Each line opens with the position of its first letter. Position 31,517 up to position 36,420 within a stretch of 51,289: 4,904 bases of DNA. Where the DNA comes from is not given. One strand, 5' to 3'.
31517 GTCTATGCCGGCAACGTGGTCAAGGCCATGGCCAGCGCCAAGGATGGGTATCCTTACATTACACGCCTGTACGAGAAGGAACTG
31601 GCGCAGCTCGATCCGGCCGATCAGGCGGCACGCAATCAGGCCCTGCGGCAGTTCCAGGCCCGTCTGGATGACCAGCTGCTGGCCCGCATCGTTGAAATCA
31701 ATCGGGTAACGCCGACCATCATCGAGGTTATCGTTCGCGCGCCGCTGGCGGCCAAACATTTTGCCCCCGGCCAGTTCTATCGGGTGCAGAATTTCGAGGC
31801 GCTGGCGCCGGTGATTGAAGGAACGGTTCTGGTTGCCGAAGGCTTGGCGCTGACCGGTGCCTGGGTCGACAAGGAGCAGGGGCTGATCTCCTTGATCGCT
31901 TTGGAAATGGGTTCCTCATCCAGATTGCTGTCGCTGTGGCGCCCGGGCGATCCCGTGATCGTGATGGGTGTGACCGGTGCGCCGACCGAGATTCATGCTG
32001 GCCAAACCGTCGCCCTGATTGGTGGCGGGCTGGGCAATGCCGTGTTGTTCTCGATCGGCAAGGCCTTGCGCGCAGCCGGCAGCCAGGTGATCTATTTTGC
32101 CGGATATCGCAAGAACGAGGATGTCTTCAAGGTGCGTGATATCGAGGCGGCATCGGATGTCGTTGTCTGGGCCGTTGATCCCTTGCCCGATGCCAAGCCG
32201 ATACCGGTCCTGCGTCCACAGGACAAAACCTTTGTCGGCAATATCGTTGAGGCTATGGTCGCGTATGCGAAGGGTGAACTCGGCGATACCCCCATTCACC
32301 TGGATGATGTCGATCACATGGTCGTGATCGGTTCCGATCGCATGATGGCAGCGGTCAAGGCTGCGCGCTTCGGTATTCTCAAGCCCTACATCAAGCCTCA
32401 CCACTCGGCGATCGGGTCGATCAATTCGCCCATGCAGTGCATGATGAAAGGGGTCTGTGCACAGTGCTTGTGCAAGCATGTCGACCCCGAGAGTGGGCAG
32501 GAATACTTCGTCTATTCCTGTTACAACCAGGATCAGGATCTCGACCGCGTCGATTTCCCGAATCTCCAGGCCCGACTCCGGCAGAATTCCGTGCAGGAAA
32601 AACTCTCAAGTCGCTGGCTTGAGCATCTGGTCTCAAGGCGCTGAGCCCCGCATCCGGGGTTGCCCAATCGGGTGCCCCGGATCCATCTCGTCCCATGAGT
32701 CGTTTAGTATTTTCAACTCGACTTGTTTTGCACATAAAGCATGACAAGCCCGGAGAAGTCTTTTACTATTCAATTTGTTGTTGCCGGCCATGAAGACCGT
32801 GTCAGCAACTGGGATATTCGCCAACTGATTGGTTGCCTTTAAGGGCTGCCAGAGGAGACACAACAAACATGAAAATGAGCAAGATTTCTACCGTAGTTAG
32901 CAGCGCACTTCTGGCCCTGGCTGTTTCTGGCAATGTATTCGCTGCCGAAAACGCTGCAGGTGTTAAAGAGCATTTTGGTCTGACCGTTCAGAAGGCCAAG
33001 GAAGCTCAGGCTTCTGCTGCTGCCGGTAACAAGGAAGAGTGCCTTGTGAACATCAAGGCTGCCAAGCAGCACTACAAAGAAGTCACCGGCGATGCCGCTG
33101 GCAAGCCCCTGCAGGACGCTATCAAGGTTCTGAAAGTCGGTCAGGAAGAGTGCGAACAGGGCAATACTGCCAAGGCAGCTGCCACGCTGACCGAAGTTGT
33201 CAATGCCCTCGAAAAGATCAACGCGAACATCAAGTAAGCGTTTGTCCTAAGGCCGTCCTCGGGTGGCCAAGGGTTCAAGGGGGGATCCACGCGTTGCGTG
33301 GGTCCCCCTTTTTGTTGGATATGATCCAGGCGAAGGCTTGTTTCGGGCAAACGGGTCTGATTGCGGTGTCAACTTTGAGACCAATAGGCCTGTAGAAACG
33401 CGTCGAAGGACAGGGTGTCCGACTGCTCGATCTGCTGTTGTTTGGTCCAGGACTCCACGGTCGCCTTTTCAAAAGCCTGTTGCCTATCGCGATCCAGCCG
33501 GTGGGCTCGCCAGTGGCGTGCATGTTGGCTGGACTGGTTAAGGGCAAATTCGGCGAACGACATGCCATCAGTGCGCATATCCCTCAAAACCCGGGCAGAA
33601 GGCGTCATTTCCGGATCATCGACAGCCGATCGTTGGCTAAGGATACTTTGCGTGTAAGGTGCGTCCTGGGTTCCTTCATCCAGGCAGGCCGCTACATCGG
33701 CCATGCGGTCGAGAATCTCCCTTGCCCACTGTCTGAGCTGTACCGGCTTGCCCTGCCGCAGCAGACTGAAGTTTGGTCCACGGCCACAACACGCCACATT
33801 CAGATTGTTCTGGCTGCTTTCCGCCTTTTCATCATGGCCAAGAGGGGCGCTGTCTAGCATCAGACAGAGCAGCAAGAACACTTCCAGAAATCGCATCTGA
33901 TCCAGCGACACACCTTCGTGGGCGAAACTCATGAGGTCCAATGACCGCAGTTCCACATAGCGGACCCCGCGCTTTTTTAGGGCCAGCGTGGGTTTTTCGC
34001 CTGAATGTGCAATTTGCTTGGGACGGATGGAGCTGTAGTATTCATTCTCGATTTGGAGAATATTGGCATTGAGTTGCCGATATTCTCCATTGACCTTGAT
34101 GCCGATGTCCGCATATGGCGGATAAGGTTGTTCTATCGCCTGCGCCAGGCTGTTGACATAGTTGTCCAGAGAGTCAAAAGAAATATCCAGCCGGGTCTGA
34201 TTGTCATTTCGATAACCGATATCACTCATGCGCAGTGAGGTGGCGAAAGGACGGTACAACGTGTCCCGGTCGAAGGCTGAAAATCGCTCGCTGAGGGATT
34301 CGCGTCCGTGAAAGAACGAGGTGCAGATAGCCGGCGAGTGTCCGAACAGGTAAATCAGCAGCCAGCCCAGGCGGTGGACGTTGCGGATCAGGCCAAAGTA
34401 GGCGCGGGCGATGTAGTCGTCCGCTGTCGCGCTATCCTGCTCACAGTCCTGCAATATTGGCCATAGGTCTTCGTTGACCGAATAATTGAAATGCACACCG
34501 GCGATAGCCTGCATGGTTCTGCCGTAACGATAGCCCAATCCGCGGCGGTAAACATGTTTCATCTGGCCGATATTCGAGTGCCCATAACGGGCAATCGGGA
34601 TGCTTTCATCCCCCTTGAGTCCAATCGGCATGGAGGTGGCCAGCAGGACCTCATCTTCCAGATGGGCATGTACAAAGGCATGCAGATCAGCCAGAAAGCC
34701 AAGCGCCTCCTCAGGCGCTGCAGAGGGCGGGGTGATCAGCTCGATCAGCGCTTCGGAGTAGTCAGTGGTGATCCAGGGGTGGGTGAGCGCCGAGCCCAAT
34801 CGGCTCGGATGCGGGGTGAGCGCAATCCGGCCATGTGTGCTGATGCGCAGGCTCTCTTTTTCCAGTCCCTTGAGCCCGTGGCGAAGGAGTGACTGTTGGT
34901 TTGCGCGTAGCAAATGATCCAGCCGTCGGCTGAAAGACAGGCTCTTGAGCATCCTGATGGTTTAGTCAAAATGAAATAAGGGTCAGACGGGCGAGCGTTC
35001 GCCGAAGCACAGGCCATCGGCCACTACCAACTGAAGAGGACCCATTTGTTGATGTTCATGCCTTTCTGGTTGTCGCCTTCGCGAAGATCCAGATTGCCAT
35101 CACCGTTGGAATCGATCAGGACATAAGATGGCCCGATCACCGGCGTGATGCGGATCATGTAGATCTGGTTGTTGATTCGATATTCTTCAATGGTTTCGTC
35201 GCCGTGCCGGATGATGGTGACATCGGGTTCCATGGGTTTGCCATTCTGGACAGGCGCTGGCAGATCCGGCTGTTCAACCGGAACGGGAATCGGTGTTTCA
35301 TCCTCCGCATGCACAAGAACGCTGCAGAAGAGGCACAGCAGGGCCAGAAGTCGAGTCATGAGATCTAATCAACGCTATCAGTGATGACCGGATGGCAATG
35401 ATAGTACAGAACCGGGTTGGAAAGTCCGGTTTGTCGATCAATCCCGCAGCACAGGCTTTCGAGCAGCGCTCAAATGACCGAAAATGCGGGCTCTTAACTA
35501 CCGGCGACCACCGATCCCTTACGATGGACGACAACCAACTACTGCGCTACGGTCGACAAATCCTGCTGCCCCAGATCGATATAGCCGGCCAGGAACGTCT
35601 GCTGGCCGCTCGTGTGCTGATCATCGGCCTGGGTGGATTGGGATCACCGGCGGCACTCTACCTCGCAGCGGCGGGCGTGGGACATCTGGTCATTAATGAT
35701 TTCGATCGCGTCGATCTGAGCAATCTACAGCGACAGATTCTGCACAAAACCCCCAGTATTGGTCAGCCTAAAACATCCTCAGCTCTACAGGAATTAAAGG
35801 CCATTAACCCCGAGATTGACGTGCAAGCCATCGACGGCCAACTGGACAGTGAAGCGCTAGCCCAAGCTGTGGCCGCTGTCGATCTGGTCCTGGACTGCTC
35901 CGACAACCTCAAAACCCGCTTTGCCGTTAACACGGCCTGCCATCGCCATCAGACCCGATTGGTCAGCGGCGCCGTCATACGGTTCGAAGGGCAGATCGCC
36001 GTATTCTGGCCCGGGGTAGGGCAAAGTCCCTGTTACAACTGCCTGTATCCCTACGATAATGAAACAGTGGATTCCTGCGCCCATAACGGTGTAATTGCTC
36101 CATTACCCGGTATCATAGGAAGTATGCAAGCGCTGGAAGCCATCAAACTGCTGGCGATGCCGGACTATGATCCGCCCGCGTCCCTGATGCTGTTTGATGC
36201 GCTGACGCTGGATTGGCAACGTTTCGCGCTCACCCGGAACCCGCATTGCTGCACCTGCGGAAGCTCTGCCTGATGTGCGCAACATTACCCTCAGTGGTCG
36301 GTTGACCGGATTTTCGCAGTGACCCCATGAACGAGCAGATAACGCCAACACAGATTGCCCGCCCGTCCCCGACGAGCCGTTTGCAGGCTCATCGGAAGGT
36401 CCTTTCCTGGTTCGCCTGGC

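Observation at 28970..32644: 1224-aa single-chain fusion of GltD/NfnB/SudA-like and PyrK/NfnA/SudB-like modules behind an unassigned N-terminal domain of about 300 aa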

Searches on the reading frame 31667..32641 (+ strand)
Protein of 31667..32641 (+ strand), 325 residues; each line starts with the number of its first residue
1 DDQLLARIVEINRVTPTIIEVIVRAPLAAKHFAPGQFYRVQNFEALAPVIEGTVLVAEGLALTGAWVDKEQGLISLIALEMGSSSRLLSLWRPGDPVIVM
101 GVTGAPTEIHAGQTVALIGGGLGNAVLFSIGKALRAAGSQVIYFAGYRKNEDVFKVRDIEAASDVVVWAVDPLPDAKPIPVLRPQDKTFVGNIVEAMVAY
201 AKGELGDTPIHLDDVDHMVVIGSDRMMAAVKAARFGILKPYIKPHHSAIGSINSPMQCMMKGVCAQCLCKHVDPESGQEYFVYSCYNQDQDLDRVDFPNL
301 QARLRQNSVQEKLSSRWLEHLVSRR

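Call 25: search_solved_structures(query=window:31667-32641:+, max_evalue=0.01, show_alignments=3)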
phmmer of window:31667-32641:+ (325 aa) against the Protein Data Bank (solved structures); distinct sequences matched with E-value up to 0.01: 4.
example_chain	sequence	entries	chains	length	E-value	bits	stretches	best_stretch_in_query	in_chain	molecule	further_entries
5jca_S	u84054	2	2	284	3.6e-17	65.6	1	6-168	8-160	NADH-dependent Ferredoxin:NADP Oxidoreductase (NfnI) subunit beta | NADH-dependent Ferredoxin:NADP Oxidoreductase subunit beta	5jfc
4ylf_A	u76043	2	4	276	8e-15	57.8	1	8-174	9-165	Dihydroorotate dehydrogenase B (NAD(+)), electron transfer subunit homolog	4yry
1ep3_B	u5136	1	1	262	0.00041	22.6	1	7-151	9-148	DIHYDROOROTATE DEHYDROGENASE B (PYRK SUBUNIT)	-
1ep1_B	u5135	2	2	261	0.00042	22.6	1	7-151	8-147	DIHYDROOROTATE DEHYDROGENASE B (PYRK SUBUNIT)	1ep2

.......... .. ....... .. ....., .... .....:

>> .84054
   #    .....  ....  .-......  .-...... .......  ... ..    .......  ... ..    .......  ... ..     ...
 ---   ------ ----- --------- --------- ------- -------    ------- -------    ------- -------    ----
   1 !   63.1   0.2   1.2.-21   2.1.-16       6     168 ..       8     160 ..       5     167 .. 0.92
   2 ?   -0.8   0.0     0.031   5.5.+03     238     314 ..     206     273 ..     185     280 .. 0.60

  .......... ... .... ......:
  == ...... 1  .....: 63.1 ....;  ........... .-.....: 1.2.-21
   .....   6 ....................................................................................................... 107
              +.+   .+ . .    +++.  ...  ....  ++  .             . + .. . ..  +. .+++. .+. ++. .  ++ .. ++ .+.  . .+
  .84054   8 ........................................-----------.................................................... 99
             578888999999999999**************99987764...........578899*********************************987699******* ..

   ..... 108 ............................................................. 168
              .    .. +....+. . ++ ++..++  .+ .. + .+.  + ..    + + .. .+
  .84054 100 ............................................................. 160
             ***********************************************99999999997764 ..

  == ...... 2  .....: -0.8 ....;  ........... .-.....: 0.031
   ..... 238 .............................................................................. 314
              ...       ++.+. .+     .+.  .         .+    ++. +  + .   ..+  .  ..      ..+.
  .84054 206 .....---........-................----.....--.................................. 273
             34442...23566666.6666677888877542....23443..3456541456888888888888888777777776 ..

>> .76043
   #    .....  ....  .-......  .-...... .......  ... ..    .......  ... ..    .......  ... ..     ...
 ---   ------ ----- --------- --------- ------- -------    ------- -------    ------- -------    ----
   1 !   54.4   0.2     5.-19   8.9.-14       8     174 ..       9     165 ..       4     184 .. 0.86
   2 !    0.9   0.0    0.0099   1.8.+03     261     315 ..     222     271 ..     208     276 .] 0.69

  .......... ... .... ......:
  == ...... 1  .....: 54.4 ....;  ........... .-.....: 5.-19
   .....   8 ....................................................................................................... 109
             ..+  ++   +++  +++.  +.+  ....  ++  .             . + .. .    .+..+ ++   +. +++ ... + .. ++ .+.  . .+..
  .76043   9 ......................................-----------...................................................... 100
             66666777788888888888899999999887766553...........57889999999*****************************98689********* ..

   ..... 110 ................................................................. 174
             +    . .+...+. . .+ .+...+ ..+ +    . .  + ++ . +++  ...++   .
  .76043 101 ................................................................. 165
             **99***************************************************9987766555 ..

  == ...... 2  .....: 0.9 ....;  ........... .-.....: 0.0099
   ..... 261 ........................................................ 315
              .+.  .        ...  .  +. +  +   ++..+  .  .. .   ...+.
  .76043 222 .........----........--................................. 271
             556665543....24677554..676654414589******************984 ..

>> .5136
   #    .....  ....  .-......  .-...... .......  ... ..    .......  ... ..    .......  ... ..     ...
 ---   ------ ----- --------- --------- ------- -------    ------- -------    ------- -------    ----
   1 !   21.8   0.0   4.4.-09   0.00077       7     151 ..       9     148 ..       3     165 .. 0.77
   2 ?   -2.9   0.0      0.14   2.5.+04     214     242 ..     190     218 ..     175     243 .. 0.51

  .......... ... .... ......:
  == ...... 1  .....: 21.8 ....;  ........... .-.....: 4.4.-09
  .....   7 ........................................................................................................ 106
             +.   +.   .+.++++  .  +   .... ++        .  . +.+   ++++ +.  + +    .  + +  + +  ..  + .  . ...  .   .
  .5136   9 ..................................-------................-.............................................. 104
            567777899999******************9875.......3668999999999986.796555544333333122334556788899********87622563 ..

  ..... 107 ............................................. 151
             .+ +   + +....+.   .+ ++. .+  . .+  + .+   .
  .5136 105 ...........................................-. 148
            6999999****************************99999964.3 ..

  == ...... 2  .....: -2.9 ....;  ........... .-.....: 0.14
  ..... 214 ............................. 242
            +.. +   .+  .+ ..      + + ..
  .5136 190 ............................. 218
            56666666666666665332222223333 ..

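Call 32: search_protein_families(library=ncbifam, proteins=[window:31667-32641:+], max_evalue=1)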
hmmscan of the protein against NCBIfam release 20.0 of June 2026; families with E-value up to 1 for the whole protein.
window:31667-32641:+ (325 aa): 13 families
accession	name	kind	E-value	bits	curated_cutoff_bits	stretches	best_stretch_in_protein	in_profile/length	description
NF005128.0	PRK06567.1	equivalog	4.3e-38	130.8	1072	2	1-145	790-925/1031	putative bifunctional glutamate synthase subunit beta/2-polyprenylphenol hydroxylase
NF004862.0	PRK06222.1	subfamily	7.6e-21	74.8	220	1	7-231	3-197/281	sulfide/dihydroorotate dehydrogenase-like FAD/NAD-binding protein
NF009414.0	PRK12778.1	equivalog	5.6e-18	64.6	1103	1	7-170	3-156/752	bifunctional dihydroorotate dehydrogenase B NAD binding subunit/NADPH-dependent glutamate synthase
NF000799.0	PRK00054.1-4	equivalog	6.8e-17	61.4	314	1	8-171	9-167/258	dihydroorotate dehydrogenase electron transfer subunit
NF009415.0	PRK12779.1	equivalog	8.2e-16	57.1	1519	1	5-315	650-938/944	putative bifunctional glutamate synthase subunit beta/2-polyprenylphenol hydroxylase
NF009413.0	PRK12775.1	equivalog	5.8e-10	37.6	1895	1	57-315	42-268/1006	putative trifunctional 2-polyprenylphenol hydroxylase/glutamate synthase subunit beta/ferritin domain-containing protein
NF000796.0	PRK00054.1-1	equivalog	8.5e-09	35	224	1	79-167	58-145/254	dihydroorotate dehydrogenase electron transfer subunit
NF000797.0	PRK00054.1-2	equivalog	4.4e-08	32.7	270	1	8-169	19-173/267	dihydroorotate dehydrogenase electron transfer subunit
NF000798.0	PRK00054.1-3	equivalog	2.1e-07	30.8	219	1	11-166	13-151/244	dihydroorotate dehydrogenase electron transfer subunit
NF006220.0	PRK08345.1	subfamily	0.0015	17.9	395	1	69-199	68-205/294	cytochrome-c3 hydrogenase subunit gamma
NF040810.1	BenC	equivalog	0.005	16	430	1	6-164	107-259/333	benzoate 1,2-dioxygenase electron transfer component BenC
NF040835.1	sulfhyd_HydG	equivalog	0.061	12.6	650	1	70-165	76-176/292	NADPH-dependent hydrogenase/sulfhydrogenase 1 subunit gamma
TIGR01941.1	nqrF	equivalog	0.16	10.9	295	0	80-168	238-332/405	NADH:ubiquinone reductase (Na(+)-transporting) subunit F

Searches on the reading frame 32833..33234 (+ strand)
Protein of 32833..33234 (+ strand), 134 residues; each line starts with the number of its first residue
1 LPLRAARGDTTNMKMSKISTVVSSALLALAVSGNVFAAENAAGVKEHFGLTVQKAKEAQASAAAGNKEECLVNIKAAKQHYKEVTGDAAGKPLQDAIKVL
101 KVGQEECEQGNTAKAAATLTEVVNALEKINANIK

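Call 9: search_protein_families(library=pfam, proteins=[window:32833-33234:+], max_evalue=0.001)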
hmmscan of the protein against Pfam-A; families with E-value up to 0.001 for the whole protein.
window:32833-33234:+ (134 aa): 1 family
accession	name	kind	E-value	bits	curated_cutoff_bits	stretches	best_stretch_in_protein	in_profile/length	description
PF16785.10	SMBP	-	1e-06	29.3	29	1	15-128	1-110/111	Small metal-binding protein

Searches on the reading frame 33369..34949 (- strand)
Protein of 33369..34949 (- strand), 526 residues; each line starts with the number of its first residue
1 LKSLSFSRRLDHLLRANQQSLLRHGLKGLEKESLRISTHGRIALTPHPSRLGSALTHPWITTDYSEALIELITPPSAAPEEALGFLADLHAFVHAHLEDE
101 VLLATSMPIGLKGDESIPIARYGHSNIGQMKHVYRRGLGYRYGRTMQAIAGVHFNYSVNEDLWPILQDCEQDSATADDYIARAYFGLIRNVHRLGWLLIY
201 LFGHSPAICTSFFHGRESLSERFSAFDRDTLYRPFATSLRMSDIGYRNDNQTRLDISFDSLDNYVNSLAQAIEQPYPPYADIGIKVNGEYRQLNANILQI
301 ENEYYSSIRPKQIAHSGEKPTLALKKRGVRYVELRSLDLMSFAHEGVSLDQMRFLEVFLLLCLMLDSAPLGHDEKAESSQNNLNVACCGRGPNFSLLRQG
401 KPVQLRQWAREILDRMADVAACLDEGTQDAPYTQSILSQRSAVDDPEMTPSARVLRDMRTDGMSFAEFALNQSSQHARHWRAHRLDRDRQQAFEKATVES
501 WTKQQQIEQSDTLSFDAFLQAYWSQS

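Call 9: search_protein_families(library=pfam, proteins=[window:33369-34949:-], max_evalue=0.001)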
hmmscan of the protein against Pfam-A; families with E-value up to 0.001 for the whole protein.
window:33369-34949:- (526 aa): 1 family
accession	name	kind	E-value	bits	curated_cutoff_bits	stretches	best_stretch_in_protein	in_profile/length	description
PF04262.19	Glu_cys_ligase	-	3.8e-157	523.1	27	1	12-383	3-370/372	Glutamate-cysteine ligase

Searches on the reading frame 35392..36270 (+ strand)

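Call 9: search_protein_families(library=pfam, proteins=[window:35392-36270:+], max_evalue=0.001)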
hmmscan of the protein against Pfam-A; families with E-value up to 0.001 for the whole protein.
window:35392-36270:+ (293 aa): 2 families
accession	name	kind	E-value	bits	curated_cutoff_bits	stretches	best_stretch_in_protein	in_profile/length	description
PF00899.27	ThiF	-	7.5e-76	254.8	28.1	1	53-286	1-236/238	ThiF family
PF03435.24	Sacchrp_dh_NADP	-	2.2e-06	28.4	25.1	1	75-195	1-100/129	Saccharopine dehydrogenase NADP binding domain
